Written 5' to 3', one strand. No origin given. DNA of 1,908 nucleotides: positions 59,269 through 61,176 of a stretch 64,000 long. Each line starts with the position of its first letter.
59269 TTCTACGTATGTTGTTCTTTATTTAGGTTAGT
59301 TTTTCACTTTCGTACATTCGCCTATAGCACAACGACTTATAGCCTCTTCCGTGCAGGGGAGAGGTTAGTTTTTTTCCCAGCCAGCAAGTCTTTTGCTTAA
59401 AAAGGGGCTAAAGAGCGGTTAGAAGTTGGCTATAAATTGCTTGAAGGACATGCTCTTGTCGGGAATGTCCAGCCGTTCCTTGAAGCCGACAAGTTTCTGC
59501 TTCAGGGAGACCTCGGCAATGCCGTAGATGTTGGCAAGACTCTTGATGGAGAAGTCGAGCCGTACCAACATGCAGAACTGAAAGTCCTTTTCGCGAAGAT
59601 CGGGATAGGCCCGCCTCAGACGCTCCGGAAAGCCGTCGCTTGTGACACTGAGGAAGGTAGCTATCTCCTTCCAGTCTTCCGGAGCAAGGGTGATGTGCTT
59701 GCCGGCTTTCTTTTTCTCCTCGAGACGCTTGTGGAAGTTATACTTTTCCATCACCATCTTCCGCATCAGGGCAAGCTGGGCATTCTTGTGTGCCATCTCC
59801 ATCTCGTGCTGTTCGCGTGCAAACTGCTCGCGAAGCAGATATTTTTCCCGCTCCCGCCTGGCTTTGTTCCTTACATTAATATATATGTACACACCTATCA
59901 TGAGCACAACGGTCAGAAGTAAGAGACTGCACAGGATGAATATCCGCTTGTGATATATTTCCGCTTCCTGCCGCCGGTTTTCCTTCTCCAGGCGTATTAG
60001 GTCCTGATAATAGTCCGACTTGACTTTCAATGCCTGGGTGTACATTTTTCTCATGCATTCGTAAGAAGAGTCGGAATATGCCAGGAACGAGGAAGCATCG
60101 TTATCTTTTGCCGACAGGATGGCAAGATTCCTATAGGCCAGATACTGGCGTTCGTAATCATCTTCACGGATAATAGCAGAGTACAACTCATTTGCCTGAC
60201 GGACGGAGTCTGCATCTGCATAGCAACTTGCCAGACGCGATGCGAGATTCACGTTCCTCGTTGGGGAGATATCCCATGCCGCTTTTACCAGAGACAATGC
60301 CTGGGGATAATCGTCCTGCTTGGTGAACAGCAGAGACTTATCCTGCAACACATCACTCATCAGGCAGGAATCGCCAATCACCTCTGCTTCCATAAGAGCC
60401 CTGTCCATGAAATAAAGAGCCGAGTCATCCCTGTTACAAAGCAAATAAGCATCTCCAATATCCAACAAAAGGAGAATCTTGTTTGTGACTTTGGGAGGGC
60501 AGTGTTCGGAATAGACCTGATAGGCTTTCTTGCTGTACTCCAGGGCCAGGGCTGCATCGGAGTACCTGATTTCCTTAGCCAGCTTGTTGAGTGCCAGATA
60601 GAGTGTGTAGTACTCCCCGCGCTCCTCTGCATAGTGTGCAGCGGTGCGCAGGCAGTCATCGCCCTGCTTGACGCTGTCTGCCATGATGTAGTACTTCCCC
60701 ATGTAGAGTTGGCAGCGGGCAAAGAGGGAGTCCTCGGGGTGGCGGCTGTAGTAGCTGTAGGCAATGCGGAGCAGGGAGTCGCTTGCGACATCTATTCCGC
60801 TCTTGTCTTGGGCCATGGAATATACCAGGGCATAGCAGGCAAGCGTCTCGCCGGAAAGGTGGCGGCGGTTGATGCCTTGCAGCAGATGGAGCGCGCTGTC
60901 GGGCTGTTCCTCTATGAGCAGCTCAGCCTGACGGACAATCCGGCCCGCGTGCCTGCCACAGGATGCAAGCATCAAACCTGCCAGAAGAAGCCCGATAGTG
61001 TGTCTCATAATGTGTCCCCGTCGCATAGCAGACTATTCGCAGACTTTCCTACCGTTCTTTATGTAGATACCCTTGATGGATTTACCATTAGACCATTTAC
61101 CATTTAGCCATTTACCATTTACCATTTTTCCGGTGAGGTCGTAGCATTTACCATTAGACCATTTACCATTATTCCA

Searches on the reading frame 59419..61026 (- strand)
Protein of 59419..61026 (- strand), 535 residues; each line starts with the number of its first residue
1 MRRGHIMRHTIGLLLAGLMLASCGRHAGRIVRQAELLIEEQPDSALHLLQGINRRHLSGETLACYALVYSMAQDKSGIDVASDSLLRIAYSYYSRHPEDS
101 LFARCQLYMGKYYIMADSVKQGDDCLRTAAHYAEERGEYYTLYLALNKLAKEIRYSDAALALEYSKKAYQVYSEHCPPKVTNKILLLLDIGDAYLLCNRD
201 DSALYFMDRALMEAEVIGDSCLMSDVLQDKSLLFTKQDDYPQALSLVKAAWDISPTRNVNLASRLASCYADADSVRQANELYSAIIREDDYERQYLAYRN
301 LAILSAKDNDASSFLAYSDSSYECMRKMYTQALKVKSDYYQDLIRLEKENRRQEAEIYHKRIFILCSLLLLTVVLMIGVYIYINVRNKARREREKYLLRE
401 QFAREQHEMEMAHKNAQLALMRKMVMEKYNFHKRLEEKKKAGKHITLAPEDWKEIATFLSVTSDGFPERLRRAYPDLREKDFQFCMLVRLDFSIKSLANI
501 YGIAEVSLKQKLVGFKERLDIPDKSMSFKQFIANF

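Call 60: search_protein_families(library=pfam, proteins=[window:59419-61026:-], max_evalue=0.001)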
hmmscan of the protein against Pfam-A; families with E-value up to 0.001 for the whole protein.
window:59419-61026:- (535 aa): 1 family
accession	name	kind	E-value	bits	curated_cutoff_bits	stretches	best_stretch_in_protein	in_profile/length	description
PF14559.12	TPR_19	-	1.8e-05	25.4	25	1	236-291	3-57/68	Tetratricopeptide repeat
